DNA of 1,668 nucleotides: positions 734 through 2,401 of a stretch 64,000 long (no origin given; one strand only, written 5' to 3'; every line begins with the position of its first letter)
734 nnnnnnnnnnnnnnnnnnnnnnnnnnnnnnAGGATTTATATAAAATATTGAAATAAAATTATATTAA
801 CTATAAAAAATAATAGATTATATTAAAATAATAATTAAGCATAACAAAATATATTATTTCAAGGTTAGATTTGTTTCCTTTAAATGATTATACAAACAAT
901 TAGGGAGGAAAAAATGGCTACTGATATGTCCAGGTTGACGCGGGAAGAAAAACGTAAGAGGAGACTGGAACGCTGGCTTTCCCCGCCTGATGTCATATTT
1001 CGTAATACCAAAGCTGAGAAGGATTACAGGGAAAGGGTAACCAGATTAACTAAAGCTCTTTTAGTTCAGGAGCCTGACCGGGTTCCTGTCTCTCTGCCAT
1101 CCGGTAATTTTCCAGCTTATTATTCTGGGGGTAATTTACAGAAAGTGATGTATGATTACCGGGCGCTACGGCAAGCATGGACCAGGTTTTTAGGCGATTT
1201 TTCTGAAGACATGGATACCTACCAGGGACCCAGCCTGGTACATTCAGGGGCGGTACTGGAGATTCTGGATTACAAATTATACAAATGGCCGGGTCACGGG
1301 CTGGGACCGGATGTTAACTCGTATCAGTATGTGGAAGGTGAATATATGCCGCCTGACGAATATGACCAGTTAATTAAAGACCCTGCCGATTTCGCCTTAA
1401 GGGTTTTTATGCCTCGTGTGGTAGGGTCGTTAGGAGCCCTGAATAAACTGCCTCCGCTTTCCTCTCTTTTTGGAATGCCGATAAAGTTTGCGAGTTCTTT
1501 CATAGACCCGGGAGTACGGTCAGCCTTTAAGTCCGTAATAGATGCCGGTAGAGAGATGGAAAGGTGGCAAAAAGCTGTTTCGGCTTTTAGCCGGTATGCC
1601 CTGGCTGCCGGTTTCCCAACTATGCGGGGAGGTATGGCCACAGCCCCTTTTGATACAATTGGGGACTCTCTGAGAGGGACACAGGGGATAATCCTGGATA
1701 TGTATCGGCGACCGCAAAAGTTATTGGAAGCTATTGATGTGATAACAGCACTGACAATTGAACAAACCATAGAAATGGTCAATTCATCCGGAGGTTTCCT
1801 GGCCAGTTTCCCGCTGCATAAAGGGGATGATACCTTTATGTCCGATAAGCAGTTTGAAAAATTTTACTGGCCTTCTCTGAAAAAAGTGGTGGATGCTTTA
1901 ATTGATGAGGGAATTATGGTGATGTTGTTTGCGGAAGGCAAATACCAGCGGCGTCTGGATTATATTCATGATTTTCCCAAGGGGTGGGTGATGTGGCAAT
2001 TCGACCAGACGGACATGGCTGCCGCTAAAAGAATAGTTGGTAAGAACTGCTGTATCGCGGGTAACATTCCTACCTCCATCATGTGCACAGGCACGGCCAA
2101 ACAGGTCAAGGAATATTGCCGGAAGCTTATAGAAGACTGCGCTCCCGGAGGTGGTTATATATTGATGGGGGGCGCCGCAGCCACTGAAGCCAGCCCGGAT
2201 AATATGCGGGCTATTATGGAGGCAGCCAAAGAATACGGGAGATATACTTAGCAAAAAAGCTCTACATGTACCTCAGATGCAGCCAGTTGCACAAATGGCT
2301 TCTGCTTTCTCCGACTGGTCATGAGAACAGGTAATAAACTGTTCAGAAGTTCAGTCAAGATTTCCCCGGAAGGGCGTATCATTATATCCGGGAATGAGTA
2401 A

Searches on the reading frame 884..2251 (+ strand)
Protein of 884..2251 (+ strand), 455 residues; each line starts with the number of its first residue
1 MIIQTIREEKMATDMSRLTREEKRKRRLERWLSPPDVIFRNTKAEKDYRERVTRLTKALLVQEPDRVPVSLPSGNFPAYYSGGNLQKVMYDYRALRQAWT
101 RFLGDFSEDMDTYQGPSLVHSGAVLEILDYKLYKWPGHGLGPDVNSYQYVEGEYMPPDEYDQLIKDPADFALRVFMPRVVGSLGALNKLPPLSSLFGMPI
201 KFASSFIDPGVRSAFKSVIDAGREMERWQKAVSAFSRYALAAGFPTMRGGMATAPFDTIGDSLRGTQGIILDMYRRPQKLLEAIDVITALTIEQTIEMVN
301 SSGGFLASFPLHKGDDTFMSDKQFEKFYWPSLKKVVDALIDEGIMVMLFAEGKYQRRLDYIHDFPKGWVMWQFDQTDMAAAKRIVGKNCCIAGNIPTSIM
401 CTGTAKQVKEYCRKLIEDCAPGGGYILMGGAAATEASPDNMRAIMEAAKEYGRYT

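Call 43: list_cluster_members(proteins=[window:884-2251:+, window:2530-3426:+, window:3386-4636:+, window:11556-12830:-, window:14804-16729:-, window:25697-28150:+, window:28742-31870:+, window:32026-33369:+, window:35843-37204:+, window:56004-56759:+])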
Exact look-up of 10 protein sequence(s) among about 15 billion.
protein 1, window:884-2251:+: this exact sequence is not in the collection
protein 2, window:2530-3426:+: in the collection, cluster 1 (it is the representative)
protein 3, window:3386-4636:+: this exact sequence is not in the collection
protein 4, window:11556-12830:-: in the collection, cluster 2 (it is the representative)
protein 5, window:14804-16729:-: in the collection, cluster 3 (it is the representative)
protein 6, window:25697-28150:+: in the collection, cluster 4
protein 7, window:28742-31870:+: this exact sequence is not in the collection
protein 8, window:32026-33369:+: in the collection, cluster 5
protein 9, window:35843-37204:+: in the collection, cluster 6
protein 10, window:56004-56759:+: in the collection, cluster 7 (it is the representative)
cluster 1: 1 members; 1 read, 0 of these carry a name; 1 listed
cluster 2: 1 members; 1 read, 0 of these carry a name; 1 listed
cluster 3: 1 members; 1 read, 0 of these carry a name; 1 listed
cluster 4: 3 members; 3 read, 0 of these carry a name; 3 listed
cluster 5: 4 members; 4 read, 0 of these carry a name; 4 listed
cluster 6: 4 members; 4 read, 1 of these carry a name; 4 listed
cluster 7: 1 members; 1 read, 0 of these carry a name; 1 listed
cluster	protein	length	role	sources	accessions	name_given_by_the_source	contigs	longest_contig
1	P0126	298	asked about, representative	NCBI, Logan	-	-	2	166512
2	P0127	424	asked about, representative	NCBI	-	-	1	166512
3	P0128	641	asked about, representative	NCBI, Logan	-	-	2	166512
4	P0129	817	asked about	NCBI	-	-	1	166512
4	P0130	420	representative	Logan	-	-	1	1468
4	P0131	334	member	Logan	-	-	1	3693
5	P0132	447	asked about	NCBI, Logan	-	-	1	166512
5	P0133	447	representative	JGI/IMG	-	-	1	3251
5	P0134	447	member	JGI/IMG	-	-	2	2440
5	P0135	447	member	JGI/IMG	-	-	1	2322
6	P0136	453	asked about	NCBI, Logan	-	-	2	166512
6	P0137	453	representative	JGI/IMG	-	-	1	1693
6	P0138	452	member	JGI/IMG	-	putative MATE family efflux protein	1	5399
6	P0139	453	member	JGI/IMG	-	-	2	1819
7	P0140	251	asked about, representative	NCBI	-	-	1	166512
